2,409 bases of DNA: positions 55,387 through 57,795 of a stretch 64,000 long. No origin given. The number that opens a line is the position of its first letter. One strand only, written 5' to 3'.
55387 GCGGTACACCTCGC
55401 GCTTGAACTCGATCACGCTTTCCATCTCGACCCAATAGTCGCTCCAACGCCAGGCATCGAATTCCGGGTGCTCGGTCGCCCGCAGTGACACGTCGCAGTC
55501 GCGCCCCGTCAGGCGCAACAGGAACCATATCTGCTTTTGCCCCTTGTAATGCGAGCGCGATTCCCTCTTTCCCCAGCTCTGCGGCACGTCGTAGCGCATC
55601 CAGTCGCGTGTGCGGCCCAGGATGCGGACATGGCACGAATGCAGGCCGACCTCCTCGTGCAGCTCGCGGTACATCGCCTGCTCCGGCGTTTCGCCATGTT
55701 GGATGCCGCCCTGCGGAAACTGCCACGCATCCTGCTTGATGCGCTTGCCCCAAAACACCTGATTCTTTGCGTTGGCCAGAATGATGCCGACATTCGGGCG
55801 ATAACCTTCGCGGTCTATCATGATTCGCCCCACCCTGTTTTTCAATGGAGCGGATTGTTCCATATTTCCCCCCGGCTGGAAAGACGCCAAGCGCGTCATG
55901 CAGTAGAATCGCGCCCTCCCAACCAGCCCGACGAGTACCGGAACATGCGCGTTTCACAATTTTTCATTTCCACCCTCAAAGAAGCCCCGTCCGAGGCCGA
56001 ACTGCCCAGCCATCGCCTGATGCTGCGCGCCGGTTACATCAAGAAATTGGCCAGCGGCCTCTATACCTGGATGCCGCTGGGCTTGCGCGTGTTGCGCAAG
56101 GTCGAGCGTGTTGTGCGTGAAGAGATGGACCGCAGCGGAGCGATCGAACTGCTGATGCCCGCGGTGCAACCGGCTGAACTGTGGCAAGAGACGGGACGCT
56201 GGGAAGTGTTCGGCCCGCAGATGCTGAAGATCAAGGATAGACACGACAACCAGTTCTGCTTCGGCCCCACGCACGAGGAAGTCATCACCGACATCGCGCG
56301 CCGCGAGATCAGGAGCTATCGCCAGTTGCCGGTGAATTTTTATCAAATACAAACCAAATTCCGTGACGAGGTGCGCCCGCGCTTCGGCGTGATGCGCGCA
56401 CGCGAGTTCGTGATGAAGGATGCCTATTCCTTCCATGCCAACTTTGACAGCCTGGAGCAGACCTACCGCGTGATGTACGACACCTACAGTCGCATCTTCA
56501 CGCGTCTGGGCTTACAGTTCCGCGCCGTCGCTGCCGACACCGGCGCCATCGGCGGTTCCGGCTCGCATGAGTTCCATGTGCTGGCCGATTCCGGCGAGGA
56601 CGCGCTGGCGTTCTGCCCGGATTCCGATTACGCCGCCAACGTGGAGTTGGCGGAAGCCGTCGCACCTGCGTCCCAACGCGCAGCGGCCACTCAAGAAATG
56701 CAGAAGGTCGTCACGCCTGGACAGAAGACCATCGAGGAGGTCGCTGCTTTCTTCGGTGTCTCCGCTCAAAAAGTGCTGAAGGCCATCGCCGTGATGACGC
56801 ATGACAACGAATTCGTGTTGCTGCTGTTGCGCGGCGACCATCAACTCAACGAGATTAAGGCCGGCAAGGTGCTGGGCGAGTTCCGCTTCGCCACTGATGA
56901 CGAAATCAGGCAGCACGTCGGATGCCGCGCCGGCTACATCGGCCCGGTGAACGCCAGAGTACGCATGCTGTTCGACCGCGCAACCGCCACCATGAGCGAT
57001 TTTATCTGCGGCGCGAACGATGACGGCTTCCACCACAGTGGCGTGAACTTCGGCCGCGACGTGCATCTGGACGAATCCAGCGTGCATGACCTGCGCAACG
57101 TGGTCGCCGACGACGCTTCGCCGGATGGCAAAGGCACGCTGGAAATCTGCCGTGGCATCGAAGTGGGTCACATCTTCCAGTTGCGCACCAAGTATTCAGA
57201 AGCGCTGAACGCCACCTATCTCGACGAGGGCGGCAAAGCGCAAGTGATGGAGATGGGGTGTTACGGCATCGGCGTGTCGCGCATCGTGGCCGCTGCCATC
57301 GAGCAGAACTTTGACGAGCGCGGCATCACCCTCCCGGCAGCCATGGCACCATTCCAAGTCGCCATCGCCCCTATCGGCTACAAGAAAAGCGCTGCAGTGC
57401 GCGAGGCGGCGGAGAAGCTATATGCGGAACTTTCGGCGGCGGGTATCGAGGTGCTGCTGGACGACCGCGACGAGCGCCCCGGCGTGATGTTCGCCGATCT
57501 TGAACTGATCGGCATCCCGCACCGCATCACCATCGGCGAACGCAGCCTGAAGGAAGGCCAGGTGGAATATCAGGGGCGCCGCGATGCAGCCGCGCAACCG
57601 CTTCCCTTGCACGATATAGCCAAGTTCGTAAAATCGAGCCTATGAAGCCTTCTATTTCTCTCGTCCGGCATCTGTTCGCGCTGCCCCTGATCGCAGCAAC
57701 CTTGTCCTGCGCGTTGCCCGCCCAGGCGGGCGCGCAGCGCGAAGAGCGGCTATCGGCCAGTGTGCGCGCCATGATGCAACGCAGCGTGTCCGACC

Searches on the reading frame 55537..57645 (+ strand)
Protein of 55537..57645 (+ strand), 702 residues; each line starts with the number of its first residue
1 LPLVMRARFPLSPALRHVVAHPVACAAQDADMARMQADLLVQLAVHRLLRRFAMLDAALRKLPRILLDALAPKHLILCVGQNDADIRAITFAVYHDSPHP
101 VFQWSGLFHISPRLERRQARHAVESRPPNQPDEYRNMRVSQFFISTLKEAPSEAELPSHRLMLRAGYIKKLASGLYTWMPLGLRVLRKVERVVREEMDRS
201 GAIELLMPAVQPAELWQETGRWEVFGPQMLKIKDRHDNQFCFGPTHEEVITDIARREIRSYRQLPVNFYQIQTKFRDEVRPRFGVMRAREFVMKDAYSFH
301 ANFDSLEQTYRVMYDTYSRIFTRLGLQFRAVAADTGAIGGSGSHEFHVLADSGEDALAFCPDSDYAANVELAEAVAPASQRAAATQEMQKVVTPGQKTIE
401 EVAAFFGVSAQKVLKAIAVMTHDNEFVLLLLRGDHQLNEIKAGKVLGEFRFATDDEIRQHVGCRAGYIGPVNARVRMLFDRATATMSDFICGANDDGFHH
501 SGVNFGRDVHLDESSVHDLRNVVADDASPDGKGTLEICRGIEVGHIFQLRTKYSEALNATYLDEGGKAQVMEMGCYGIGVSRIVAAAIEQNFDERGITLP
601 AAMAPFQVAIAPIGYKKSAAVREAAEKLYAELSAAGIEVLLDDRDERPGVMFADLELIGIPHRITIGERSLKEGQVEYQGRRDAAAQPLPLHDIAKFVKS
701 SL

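Call 71: search_protein_families(library=pfam, proteins=[window:55537-57645:+], max_evalue=0.00001)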
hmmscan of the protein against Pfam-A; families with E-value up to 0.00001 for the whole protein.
window:55537-57645:+ (702 aa): 3 families
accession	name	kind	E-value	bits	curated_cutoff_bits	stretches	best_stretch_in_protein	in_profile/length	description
PF00587.30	tRNA-synt_2b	-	4e-34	118.7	29.3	1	231-591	2-179/179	tRNA synthetase class II core domain (G, H, P, S and T)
PF04073.20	tRNA_edit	-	1.8e-25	89.8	25.5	1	393-503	1-116/123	Aminoacyl-tRNA editing domain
PF03129.25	HGTP_anticodon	-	3.5e-21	75.6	21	1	607-700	1-93/94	Anticodon binding domain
